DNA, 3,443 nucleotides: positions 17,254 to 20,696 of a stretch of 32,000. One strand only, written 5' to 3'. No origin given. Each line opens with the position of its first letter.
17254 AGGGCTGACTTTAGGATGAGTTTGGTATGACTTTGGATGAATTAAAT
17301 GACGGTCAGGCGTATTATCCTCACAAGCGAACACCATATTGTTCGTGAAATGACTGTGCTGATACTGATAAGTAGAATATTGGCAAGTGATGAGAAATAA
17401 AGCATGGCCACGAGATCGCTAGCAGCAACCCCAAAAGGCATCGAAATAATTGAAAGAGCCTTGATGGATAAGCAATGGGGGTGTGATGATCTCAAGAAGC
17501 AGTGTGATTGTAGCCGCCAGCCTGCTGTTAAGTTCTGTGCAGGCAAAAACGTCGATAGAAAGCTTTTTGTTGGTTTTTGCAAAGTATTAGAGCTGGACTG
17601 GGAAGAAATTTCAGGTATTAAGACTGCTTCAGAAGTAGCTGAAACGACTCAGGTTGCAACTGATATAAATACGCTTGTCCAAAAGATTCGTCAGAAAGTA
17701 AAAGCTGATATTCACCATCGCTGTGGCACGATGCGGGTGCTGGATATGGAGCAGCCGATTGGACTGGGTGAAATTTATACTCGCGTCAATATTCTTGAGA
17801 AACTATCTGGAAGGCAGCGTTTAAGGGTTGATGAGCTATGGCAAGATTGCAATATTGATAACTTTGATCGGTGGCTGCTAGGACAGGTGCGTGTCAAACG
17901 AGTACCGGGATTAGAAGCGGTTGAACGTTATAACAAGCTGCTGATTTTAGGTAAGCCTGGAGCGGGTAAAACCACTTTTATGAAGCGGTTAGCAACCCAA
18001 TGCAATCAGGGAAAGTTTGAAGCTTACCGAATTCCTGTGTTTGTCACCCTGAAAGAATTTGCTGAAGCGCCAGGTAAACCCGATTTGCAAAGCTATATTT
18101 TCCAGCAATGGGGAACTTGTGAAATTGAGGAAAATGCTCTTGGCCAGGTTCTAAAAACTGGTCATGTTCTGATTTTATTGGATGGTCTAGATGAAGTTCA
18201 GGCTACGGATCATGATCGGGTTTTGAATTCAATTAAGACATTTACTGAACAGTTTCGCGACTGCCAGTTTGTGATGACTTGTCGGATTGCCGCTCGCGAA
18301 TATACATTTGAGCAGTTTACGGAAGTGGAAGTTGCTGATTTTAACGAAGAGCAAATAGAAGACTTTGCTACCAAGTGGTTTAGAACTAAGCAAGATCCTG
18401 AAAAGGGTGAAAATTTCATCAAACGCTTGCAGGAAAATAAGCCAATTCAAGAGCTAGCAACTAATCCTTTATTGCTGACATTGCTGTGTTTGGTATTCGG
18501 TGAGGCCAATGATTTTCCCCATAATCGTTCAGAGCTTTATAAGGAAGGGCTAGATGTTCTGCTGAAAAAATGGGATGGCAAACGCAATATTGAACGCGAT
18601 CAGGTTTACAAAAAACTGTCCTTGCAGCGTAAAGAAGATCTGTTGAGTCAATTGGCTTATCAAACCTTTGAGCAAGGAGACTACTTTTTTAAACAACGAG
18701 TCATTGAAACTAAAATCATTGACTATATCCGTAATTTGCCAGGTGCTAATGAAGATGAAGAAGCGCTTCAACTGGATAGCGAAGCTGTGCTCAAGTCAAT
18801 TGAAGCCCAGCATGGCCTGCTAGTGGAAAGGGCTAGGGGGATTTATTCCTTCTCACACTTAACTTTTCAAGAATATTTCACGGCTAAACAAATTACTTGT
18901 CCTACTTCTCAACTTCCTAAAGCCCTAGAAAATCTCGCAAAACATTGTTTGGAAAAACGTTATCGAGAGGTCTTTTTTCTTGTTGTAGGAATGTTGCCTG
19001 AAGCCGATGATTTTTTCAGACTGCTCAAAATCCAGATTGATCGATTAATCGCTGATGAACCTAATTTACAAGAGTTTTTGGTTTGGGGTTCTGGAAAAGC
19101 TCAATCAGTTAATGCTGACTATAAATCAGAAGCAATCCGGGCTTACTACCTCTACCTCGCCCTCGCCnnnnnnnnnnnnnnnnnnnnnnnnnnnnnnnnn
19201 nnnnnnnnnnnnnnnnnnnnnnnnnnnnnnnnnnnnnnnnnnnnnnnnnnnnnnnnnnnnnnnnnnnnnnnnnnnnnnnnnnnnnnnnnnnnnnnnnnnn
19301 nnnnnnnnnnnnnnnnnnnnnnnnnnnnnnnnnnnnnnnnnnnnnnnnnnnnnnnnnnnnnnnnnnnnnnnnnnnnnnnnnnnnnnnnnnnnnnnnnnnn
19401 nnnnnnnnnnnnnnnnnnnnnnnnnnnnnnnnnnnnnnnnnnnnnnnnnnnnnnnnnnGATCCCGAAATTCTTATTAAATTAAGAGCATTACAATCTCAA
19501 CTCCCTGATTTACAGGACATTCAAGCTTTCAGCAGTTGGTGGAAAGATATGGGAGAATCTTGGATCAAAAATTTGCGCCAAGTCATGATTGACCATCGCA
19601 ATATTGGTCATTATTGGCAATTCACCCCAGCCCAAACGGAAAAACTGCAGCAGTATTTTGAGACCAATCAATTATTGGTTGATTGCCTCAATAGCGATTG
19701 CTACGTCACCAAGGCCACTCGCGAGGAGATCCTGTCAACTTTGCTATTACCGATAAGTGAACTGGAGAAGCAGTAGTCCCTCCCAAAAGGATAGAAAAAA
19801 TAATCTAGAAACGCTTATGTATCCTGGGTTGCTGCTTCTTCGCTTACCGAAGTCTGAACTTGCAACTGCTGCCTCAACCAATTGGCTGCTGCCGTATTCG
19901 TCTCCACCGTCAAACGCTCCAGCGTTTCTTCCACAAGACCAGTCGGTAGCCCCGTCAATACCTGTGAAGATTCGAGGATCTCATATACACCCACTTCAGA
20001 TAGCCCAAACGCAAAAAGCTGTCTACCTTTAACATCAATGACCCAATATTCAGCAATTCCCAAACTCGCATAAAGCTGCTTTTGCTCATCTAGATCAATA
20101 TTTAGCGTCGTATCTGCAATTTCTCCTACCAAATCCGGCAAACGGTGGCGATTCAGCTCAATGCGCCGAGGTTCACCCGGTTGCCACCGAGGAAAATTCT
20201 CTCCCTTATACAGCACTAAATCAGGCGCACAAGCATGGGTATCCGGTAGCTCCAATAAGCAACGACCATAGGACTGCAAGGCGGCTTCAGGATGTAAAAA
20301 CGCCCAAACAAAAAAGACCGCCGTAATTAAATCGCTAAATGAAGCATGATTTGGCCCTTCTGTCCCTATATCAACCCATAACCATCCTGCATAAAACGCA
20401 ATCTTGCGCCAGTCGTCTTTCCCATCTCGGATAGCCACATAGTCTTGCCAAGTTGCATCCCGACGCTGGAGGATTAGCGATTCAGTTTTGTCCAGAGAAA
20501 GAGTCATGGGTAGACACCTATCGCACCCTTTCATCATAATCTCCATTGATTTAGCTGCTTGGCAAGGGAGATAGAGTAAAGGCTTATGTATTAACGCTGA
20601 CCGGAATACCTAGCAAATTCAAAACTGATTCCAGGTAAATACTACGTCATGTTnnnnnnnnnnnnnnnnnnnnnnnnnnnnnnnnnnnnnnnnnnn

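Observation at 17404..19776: NACHT/STAND NTPase with no recognisable enzymatic effector, next to a Uma2 nuclease: candidate NLR-like defence or sensing module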

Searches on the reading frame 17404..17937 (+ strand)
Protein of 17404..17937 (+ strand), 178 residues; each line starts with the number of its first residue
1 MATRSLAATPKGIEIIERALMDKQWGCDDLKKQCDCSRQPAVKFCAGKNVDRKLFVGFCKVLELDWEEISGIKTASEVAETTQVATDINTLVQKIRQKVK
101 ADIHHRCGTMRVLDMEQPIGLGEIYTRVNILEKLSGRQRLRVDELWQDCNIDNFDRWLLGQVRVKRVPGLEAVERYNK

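Call 6: search_protein_families(library=pfam, proteins=[window:17404-17937:+], max_evalue=10)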
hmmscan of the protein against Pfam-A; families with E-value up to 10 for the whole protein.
seq(178 aa): 0 families

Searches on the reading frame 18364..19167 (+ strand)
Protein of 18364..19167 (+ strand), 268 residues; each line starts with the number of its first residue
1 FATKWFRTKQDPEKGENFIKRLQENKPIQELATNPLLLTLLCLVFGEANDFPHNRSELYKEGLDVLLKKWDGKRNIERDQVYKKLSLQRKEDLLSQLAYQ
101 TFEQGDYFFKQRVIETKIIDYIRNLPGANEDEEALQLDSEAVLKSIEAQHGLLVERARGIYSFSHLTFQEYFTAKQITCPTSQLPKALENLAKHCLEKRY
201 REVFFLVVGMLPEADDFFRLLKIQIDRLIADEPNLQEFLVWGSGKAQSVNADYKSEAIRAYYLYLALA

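Call 6: search_protein_families(library=pfam, proteins=[window:18364-19167:+], max_evalue=10)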
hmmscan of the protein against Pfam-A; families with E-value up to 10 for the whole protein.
seq(268 aa): 1 family
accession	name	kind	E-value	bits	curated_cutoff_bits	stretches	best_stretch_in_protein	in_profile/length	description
PF18983.5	DUF5717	-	0.022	14.4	25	1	77-147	70-137/306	Family of unknown function (DUF5717)C-terminal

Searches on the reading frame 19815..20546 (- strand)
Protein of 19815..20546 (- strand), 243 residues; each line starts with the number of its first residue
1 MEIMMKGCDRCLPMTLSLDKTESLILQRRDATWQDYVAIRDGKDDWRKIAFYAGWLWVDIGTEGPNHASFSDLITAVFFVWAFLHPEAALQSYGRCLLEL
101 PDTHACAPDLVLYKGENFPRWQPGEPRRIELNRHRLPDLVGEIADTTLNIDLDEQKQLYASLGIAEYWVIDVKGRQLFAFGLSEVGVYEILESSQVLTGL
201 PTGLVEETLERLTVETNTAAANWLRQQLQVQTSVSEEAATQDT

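Call 3: search_protein_families(library=pfam, proteins=[window:19815-20546:-], max_evalue=0.1)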
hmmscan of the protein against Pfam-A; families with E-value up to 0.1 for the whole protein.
window:19815-20546:- (243 aa): 2 families
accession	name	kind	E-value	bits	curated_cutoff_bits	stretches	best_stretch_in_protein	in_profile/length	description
PF05685.18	Uma2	-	2.1e-24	86.4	27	1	33-197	1-158/172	Putative restriction endonuclease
PF20923.2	COMMD9_HN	-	0.076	13.7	27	0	137-163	19-45/75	COMMD9, helical N-terminal domain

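Call 4: search_protein_families(library=padloc, proteins=[window:19815-20546:-], max_evalue=0.1)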
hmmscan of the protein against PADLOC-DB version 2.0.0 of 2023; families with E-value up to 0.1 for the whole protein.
window:19815-20546:- (243 aa): 4 families
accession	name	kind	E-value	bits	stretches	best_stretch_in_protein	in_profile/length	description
PDLC04833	PDC-S03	-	1.2e-09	36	1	27-189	20-177/207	-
PDLC04943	PDC-S17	-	1.3e-08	32.5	1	133-228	109-195/199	-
PDLC04832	PDC-S03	-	7.1e-07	27.2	1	135-192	104-162/188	-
PDLC04835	PDC-S03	-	1e-05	23.2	1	96-174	70-148/207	-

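Call 5: search_protein_families(library=ncbifam, proteins=[window:19815-20546:-], max_evalue=0.1)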
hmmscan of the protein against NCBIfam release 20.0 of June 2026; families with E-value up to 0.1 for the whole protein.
window:19815-20546:- (243 aa): 0 families
